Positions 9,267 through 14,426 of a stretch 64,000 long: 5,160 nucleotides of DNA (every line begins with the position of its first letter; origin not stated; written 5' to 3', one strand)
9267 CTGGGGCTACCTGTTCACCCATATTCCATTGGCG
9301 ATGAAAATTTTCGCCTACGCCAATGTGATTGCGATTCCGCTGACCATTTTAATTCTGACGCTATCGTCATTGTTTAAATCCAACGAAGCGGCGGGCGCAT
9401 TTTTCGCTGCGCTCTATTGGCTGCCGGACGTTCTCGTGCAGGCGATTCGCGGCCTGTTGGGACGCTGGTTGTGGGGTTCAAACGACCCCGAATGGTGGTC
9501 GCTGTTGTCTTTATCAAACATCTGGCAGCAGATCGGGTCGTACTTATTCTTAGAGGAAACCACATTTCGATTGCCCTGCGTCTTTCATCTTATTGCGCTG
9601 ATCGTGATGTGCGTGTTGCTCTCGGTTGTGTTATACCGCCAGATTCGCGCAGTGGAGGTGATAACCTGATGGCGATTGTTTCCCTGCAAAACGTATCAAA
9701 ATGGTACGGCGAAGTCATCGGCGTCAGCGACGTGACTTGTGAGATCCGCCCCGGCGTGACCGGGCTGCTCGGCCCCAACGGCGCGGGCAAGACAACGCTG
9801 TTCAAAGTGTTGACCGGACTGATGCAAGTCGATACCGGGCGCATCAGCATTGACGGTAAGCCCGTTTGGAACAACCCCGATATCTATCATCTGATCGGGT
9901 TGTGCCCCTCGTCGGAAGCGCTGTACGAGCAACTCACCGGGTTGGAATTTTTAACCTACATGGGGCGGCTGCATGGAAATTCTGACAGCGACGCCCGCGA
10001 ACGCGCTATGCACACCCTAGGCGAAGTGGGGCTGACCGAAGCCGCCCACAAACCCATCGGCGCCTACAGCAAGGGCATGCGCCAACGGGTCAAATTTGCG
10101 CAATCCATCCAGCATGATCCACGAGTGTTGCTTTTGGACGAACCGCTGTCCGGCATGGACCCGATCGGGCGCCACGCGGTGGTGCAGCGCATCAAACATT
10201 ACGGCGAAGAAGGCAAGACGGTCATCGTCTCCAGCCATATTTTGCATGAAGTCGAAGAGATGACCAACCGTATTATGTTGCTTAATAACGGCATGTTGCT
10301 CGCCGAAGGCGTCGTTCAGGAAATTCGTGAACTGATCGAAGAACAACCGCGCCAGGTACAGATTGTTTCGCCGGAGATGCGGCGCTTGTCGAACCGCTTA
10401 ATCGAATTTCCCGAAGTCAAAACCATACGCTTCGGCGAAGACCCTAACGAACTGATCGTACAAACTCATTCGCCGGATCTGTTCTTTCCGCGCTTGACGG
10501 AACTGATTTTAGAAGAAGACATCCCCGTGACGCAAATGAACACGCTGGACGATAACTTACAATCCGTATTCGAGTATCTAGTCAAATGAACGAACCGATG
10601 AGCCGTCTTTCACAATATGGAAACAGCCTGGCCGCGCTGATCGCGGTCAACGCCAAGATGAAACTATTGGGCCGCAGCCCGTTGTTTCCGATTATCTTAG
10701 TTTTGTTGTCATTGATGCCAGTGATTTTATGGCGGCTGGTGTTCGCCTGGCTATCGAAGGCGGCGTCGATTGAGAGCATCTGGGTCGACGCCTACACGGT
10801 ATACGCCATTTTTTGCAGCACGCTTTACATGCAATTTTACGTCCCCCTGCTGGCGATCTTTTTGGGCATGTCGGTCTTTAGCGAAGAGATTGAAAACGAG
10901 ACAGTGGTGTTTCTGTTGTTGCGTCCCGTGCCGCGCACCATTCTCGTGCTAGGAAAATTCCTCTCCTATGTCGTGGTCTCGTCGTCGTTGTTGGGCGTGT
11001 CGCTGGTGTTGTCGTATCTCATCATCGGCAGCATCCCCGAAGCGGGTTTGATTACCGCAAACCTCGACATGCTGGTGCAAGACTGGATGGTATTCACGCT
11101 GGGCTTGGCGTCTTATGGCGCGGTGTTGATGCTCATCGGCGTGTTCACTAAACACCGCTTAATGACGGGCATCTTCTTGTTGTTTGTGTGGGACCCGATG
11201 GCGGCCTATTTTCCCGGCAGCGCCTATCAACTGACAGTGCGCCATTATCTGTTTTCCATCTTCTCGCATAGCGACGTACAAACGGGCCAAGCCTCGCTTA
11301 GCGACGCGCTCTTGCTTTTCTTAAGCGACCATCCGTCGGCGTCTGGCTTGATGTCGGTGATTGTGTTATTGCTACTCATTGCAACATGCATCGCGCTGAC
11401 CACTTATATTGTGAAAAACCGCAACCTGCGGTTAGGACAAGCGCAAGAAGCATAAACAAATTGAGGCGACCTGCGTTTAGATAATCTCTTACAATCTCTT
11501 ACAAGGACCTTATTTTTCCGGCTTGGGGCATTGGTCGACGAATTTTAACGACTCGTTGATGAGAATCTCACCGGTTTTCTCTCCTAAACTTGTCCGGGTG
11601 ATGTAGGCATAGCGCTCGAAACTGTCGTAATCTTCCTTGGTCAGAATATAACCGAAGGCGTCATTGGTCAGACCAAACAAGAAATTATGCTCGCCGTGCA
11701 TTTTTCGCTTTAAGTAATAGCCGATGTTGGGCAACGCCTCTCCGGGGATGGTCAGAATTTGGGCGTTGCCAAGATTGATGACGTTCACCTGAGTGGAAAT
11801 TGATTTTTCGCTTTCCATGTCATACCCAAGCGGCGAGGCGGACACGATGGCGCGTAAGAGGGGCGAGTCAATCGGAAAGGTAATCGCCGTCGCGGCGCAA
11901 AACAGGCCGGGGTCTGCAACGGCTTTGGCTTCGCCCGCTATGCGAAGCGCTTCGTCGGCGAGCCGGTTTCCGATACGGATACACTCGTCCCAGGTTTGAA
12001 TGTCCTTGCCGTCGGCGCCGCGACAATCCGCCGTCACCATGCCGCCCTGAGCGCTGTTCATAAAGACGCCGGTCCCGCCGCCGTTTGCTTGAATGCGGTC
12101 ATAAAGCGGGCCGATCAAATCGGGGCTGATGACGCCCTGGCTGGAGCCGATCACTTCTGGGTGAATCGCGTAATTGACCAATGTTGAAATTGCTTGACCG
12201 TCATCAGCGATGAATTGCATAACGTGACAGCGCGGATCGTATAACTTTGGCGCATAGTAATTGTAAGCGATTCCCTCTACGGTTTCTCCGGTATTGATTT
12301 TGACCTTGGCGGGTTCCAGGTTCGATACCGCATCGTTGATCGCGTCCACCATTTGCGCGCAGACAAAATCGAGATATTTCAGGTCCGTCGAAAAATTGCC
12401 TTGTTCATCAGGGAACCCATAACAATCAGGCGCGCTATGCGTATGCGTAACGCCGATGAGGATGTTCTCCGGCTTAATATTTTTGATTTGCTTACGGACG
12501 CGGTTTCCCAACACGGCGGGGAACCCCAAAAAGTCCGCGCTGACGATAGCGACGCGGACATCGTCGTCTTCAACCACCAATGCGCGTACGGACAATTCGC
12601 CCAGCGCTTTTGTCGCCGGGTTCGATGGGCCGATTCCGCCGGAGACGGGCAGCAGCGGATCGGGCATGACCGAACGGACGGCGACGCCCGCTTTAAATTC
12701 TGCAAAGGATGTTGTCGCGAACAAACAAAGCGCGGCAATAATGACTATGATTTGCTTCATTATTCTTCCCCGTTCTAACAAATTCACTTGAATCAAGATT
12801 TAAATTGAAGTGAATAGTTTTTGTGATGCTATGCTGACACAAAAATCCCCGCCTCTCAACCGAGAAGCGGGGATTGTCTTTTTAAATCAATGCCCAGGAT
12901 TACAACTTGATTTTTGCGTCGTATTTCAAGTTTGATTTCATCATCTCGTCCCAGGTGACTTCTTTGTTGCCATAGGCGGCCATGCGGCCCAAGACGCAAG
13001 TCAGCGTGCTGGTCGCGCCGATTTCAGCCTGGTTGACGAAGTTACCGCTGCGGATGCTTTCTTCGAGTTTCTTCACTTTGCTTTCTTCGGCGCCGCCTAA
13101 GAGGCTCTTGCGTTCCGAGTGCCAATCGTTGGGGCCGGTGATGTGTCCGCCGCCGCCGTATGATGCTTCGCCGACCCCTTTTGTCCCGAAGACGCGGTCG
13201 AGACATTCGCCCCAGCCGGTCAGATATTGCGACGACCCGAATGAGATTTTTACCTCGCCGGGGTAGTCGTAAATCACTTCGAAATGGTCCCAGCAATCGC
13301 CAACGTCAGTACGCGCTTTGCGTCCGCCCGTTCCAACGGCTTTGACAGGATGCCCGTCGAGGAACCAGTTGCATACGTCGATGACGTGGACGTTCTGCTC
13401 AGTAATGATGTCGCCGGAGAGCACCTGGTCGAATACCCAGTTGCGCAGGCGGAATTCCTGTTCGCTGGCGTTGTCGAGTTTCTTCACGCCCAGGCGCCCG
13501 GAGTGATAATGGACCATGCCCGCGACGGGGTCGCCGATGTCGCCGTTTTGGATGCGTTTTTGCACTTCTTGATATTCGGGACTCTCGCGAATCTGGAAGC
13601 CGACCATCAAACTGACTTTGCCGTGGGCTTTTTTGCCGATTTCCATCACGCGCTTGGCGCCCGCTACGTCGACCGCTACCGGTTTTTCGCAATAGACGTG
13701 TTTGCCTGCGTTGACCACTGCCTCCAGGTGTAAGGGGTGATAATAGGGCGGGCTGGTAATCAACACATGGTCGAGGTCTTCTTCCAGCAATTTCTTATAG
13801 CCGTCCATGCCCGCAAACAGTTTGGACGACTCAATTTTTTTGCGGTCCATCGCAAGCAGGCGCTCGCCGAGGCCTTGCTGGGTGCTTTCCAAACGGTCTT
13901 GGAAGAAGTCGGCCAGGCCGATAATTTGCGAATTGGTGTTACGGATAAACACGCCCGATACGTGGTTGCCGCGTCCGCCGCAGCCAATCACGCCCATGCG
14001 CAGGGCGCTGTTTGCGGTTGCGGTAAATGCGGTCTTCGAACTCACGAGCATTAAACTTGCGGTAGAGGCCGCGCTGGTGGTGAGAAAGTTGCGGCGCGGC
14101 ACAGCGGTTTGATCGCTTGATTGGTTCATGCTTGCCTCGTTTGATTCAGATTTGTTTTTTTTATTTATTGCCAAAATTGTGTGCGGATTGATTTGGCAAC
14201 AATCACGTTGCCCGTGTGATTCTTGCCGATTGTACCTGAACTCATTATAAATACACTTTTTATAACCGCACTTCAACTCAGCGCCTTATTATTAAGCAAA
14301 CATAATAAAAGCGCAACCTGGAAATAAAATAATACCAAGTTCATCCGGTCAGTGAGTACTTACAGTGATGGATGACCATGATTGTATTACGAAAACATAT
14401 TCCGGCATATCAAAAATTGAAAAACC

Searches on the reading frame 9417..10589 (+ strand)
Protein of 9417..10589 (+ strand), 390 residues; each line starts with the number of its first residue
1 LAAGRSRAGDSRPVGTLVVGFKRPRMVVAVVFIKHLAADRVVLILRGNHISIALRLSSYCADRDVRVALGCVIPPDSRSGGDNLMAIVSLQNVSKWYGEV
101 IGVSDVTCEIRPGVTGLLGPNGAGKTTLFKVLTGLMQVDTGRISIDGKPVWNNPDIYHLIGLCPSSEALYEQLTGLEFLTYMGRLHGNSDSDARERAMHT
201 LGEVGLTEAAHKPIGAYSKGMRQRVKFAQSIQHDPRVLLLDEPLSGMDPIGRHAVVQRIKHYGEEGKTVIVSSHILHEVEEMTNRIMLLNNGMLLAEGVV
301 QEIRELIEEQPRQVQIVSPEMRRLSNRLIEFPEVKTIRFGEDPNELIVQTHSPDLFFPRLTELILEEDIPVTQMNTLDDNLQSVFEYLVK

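Call 62: search_protein_families(library=pfam, proteins=[window:9417-10589:+], max_evalue=0.00001)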
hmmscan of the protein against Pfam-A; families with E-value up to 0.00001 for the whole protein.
window:9417-10589:+ (390 aa): 2 families
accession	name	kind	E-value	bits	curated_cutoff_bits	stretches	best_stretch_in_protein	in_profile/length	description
PF00005.33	ABC_tran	-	1.6e-25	90.7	25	1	105-244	3-136/137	ABC transporter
PF13304.12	AAA_21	-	6.5e-11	43.3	27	0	114-138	1-25/304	AAA domain, putative AbiEii toxin, Type IV TA system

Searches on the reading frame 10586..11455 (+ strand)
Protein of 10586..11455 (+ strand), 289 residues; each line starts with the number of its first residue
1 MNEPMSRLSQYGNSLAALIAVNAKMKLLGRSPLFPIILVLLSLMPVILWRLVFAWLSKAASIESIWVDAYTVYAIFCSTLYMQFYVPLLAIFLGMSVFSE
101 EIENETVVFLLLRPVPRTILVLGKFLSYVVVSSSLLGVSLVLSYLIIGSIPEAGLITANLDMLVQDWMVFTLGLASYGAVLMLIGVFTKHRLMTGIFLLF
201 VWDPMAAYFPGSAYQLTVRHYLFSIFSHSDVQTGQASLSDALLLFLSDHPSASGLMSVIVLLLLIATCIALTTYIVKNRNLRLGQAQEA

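Call 62: search_protein_families(library=pfam, proteins=[window:10586-11455:+], max_evalue=0.00001)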
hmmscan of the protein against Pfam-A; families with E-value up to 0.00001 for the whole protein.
window:10586-11455:+ (289 aa): 2 families
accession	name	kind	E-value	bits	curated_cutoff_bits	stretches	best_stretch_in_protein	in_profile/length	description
PF12679.13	ABC2_membrane_2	-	5.3e-11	42.7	27.2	1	65-278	65-280/283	ABC-2 family transporter protein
PF12730.13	ABC2_membrane_4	-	5.2e-07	30.3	27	1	29-200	10-173/179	ABC-2 family transporter protein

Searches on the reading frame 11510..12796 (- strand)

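Call 63: search_protein_families(library=pfam, proteins=[window:11510-12796:-], max_evalue=0.00001)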
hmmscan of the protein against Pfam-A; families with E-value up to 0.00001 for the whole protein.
window:11510-12796:- (428 aa): 1 family
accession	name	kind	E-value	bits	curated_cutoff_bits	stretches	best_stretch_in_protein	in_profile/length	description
PF04734.18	Ceramidase_alk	-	2.2e-09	37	32.1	1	70-226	38-217/509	Neutral/alkaline non-lysosomal ceramidase, N-terminal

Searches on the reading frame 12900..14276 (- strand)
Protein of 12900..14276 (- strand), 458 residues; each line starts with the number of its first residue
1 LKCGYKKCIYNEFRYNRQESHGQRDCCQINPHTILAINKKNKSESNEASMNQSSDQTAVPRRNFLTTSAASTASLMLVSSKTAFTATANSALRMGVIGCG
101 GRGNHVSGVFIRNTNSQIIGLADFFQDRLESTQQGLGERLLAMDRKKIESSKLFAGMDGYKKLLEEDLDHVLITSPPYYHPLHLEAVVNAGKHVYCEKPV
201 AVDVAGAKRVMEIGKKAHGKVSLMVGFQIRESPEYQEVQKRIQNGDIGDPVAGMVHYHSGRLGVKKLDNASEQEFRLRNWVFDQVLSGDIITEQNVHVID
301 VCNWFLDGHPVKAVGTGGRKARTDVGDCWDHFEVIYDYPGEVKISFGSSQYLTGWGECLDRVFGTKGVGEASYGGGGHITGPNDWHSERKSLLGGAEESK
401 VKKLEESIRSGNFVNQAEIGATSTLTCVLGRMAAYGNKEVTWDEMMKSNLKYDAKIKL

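Call 15: search_protein_families(library=pfam, proteins=[window:12900-14276:-])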
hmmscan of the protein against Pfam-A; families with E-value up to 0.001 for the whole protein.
window:12900-14276:- (458 aa): 3 families
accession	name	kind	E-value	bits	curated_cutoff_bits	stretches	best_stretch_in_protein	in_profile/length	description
PF01408.29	GFO_IDH_MocA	-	7.7e-15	56.1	24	1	92-222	1-117/120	Oxidoreductase family, NAD-binding Rossmann fold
PF22725.1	GFO_IDH_MocA_C3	-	2.2e-13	50.7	27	1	235-367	1-121/124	GFO/IDH/MocA C-terminal domain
PF02894.22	GFO_IDH_MocA_C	-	0.00019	21.7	22.9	1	240-370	2-128/218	Oxidoreductase family, C-terminal alpha/beta domain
